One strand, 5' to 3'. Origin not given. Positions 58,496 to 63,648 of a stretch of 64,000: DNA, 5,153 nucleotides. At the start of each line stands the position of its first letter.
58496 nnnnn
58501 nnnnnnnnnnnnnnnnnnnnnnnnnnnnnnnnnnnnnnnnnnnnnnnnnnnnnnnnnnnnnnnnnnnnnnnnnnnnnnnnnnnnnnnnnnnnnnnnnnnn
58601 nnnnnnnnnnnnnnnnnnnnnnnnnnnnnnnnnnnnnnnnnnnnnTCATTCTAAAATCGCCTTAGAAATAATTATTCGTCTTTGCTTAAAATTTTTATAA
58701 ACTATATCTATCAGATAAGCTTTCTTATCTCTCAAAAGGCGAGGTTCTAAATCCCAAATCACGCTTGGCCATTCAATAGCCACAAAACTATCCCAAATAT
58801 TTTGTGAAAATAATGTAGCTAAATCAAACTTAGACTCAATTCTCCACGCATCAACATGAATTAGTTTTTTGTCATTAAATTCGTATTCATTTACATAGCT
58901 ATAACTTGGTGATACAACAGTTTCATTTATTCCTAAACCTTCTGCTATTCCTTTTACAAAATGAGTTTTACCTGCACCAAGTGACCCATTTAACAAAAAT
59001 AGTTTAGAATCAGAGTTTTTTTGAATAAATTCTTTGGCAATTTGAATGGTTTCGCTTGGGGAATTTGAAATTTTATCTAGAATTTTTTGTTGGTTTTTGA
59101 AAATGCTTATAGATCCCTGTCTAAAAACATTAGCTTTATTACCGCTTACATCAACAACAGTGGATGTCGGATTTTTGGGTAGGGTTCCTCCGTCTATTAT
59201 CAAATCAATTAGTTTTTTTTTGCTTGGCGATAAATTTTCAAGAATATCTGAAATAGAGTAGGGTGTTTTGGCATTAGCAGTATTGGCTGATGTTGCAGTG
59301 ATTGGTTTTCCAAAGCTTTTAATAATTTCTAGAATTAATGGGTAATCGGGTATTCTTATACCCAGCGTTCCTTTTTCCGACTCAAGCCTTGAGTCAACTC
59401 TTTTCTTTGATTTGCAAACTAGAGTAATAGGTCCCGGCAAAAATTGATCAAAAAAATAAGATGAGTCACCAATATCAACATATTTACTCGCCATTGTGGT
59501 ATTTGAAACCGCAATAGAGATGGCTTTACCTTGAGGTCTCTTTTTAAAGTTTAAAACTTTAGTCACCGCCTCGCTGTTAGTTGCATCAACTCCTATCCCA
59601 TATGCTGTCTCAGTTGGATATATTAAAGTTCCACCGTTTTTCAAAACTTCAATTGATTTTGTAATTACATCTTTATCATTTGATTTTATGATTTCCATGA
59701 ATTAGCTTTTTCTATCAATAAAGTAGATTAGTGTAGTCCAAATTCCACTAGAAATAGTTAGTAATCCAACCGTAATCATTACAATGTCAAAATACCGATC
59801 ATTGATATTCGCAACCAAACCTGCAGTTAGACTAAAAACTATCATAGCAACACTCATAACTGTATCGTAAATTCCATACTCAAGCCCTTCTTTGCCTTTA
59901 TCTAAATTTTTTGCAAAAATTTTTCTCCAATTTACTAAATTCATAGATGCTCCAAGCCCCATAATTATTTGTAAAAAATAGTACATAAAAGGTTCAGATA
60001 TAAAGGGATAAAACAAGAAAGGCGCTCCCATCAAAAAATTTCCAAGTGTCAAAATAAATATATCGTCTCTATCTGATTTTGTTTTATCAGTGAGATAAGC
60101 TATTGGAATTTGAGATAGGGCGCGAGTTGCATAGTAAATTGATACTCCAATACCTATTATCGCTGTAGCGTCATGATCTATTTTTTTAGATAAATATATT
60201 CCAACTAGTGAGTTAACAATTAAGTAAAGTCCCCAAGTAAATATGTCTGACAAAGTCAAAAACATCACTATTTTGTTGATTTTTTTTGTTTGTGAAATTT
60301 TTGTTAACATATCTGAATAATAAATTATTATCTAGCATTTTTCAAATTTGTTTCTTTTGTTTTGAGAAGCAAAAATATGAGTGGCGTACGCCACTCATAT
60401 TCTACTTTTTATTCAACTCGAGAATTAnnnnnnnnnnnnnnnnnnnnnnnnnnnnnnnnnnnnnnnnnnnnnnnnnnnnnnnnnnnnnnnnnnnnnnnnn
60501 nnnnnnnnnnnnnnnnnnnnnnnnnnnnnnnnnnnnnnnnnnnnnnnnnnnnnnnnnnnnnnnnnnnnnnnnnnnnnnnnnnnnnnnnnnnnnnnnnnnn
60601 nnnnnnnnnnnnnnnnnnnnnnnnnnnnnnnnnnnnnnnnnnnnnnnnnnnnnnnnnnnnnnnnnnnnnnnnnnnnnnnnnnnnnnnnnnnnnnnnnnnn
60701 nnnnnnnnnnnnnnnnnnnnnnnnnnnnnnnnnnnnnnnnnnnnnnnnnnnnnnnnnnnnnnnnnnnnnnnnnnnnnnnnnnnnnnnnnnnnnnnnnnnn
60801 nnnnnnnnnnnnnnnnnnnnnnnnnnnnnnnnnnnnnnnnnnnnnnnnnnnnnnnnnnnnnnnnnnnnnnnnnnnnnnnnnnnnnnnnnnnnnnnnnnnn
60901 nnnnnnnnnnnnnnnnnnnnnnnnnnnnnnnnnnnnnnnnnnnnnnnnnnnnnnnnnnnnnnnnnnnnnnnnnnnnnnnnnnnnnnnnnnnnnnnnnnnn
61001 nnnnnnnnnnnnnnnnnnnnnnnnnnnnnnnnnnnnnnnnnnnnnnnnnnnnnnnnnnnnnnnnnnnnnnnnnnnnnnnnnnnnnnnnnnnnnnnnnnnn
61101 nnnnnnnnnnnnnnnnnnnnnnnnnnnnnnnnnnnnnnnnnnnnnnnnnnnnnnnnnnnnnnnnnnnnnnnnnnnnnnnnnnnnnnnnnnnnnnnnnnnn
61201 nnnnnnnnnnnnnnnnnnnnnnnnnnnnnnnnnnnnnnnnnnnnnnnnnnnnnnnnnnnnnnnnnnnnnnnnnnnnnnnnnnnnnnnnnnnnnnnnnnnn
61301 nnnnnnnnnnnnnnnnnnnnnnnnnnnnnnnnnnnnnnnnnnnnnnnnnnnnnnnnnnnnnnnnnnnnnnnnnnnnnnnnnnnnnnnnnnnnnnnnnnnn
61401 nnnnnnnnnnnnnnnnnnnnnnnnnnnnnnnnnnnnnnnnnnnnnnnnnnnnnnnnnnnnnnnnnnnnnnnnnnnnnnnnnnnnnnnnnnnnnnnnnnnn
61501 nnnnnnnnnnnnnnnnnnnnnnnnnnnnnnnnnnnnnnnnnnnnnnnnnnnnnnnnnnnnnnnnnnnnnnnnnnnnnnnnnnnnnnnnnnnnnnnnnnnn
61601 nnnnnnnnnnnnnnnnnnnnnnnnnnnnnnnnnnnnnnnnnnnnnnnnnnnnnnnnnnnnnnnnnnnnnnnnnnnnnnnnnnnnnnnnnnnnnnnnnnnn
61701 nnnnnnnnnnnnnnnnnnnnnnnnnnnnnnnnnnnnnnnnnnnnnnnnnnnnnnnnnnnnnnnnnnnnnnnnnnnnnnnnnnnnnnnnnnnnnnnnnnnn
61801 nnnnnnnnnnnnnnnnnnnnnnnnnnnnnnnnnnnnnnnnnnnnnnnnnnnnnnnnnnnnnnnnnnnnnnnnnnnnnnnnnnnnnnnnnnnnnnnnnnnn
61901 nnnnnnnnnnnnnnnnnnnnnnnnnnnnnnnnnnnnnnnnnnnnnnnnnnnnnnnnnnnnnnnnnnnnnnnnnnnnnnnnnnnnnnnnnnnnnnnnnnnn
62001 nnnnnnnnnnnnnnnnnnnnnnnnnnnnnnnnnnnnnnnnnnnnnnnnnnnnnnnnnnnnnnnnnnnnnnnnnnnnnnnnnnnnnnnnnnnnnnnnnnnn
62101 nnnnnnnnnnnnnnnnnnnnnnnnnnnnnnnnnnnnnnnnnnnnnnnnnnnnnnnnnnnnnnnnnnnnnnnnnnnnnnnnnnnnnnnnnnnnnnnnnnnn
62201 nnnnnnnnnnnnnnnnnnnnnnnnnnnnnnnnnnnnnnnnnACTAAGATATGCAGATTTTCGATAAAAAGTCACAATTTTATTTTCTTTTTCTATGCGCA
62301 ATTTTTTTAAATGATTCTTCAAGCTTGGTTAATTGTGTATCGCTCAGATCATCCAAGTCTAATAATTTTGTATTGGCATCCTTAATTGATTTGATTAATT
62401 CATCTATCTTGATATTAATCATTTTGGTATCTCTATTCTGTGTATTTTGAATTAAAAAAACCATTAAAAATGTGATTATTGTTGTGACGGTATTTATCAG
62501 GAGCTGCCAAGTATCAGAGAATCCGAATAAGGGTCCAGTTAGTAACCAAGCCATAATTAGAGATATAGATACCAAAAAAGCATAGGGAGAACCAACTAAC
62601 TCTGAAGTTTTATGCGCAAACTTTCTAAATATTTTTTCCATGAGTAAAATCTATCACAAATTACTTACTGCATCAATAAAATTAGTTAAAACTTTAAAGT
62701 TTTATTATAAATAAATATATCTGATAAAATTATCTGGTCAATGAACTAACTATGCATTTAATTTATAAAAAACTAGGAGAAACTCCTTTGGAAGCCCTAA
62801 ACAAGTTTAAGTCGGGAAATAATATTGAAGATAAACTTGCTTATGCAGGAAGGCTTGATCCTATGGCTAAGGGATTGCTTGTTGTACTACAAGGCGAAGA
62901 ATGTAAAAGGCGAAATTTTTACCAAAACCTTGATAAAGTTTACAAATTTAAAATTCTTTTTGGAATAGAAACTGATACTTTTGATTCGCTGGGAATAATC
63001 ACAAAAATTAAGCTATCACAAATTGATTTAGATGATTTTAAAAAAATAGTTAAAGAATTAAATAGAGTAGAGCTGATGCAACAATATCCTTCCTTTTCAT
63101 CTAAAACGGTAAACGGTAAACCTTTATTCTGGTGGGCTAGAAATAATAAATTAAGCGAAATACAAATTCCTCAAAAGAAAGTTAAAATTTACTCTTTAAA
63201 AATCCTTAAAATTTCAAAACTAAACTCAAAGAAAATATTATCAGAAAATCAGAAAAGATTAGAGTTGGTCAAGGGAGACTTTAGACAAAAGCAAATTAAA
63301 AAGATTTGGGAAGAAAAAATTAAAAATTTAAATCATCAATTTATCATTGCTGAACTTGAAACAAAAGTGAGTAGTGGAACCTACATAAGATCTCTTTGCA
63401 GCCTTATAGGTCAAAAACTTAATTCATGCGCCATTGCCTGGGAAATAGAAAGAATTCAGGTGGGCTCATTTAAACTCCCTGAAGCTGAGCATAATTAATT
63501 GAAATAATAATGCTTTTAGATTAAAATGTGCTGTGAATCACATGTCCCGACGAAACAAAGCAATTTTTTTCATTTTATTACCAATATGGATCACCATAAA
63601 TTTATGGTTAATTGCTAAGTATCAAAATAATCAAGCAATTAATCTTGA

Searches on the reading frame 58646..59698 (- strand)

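Call 50: search_protein_families(library=pfam, proteins=[window:58646-59698:-], max_evalue=0.0001)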
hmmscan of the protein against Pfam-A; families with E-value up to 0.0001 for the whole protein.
window:58646-59698:- (350 aa): 2 families
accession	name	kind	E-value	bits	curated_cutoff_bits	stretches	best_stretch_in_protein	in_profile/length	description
PF01300.24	Sua5_yciO_yrdC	-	2.9e-45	154.4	25.1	1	17-195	1-178/178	Telomere recombination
PF02367.23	TsaE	-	5e-28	98.1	26.6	1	212-336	2-122/128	Threonylcarbamoyl adenosine biosynthesis protein TsaE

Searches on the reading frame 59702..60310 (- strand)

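Call 50: search_protein_families(library=pfam, proteins=[window:59702-60310:-], max_evalue=0.0001)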
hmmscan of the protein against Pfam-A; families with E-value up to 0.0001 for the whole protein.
window:59702-60310:- (202 aa): 1 family
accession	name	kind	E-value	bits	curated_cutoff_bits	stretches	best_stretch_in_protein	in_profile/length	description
PF07690.21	MFS_1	-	9e-15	54.9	33.4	1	17-197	3-173/347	Major Facilitator Superfamily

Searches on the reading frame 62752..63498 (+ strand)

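Call 50: search_protein_families(library=pfam, proteins=[window:62752-63498:+], max_evalue=0.0001)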
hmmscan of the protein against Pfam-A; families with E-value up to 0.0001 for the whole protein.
window:62752-63498:+ (248 aa): 1 family
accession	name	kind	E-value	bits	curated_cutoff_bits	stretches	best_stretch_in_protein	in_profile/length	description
PF01509.24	TruB_N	-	3.6e-30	105.8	27.3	1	27-156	7-134/149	TruB family pseudouridylate synthase (N terminal domain)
